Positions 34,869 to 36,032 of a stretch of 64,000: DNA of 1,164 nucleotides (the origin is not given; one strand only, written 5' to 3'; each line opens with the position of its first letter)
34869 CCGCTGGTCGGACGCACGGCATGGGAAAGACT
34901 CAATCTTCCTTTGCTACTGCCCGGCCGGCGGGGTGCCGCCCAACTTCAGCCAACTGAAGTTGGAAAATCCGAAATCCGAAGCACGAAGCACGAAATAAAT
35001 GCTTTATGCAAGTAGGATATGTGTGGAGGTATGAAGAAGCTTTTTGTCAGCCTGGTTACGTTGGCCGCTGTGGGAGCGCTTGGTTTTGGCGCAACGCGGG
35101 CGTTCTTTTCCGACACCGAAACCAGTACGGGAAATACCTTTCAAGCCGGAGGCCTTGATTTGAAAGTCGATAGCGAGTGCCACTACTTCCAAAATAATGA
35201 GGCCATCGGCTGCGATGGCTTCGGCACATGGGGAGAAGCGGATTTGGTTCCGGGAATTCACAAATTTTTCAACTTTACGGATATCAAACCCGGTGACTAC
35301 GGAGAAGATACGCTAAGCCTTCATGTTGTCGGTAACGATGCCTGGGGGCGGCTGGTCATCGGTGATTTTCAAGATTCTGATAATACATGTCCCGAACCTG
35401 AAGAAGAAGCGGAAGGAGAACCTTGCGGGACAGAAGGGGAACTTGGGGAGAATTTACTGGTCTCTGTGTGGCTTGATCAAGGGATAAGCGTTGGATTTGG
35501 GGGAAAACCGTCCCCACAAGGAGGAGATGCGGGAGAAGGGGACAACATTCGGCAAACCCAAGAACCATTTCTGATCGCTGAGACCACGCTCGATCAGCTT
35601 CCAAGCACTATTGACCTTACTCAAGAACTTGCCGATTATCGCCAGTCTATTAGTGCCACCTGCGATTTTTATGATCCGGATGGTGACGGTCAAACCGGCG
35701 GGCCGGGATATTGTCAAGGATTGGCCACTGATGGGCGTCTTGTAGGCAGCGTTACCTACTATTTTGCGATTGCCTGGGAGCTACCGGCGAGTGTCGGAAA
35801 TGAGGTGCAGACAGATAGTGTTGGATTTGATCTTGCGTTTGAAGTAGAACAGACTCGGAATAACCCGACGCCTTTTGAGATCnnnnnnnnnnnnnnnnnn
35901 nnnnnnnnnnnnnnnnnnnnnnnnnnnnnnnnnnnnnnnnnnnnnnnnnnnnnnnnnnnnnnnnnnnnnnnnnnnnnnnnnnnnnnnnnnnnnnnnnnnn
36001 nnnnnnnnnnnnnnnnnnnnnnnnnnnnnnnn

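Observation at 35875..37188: SipW-type signal peptidase fused in frame to its own substrate-like LTD domain (internal SipW-cognate signal motif, no internal start or stop)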

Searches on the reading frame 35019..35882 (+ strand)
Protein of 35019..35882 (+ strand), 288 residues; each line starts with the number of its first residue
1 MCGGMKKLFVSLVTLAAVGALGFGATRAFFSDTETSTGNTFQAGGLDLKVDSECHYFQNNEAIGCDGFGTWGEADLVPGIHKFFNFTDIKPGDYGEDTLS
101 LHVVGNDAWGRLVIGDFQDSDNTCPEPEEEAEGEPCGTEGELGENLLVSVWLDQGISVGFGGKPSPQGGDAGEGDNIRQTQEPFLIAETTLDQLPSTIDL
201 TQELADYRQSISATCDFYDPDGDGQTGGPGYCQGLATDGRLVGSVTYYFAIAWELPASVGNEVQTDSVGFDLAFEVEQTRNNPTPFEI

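Call 3: search_protein_families(library=pfam, proteins=[window:35019-35882:+], max_evalue=0.01)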
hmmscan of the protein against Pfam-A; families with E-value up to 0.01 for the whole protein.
window:35019-35882:+ (288 aa): 1 family
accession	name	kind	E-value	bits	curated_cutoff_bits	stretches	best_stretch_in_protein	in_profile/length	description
PF12389.13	Peptidase_M73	-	1.5e-05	25.4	22.5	1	6-53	4-50/196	Camelysin metallo-endopeptidase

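Call 4: search_protein_families(library=ncbifam, proteins=[window:35019-35882:+], max_evalue=0.01)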
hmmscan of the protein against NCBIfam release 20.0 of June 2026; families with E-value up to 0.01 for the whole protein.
window:35019-35882:+ (288 aa): 1 family
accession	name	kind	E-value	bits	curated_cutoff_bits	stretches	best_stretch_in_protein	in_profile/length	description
TIGR04088.1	cognate_SipW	domain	1.1e-06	28.7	19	1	14-45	3-33/34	SipW-dependent-type signal peptide-containing protein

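Call 28: search_solved_structures(query=window:35019-35882:+, max_evalue=10, show_alignments=2)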
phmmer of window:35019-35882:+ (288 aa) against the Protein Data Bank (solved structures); distinct sequences matched with E-value up to 10: 3.
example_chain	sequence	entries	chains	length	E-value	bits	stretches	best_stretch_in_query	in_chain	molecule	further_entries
2y8u_A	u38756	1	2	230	1.4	11.5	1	174-248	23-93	CHITIN DEACETYLASE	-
6h5m_A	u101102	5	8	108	1.5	11.4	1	89-142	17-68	Magnetosome protein MamM, Cation efflux protein family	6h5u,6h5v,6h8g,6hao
6h85_A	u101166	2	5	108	1.6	11.3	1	89-142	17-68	Magnetosome protein MamM, Cation efflux protein family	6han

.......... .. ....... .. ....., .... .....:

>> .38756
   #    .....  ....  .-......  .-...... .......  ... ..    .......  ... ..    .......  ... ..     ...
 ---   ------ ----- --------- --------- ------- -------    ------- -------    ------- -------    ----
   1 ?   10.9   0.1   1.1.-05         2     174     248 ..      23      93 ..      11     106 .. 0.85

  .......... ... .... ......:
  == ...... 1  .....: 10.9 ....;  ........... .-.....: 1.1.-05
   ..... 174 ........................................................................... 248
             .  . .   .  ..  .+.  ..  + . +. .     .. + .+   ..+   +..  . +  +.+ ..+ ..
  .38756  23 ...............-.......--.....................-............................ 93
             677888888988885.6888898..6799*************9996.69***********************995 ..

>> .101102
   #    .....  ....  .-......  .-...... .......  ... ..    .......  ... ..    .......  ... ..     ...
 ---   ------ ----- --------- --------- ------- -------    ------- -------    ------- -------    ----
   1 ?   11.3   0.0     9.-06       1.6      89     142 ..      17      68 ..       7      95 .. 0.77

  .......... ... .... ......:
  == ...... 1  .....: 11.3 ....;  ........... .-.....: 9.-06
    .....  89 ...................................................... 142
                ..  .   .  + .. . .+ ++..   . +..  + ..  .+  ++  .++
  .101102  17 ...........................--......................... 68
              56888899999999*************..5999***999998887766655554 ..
